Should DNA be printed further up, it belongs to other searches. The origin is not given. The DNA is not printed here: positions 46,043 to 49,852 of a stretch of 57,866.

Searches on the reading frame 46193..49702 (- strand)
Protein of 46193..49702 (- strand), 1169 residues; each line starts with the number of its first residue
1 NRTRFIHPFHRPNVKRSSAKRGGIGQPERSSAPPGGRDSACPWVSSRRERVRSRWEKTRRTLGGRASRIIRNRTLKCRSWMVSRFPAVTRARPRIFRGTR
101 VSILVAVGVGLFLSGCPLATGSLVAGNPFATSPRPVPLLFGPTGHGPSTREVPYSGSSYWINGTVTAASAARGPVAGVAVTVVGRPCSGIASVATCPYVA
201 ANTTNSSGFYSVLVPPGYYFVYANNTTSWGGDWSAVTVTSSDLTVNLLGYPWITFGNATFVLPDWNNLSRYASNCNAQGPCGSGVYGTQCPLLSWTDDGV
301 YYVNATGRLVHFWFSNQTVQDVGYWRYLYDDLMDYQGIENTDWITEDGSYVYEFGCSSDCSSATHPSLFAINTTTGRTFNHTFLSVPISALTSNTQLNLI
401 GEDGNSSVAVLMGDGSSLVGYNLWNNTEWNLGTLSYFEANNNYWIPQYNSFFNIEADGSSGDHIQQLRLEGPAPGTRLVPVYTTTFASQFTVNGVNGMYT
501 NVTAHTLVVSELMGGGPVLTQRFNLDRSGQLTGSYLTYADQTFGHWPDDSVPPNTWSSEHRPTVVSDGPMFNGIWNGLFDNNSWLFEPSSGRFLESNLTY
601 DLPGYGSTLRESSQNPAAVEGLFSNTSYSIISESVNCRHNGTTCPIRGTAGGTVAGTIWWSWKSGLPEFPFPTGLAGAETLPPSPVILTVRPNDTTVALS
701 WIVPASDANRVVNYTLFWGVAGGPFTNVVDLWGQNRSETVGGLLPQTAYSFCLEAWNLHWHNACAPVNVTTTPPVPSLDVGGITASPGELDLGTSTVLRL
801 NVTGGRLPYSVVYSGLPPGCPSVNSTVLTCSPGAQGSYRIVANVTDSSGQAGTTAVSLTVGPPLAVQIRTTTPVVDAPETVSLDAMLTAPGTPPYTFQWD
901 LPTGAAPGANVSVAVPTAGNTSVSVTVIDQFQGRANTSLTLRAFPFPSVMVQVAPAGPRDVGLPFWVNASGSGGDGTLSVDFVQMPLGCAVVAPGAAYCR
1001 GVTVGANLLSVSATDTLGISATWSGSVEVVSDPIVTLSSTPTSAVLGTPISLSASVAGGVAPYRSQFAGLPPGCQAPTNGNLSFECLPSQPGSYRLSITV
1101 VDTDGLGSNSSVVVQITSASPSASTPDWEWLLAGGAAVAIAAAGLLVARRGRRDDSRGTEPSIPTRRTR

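Call 10: search_protein_families(library=pfam, proteins=[window:46193-49702:-], max_evalue=0.01)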
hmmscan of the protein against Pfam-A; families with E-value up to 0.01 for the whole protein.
window:46193-49702:- (1169 aa): 5 families
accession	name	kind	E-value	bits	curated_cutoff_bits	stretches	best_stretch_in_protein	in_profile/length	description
PF00801.26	PKD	-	9.7e-09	35.6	23.5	2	866-941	2-78/80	PKD domain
PF18911.6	PKD_4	-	2.4e-05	24.8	27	0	871-937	10-78/85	PKD domain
PF00041.27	fn3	-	5.2e-05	23.8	25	1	682-757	2-70/84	Fibronectin type III domain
PF22352.2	K319L-like_PKD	-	0.0018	18.7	27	0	825-860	49-84/84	K319L-like, PKD domain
PF13573.12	SprB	-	0.0024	17.9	28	0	890-900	23-33/37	SprB repeat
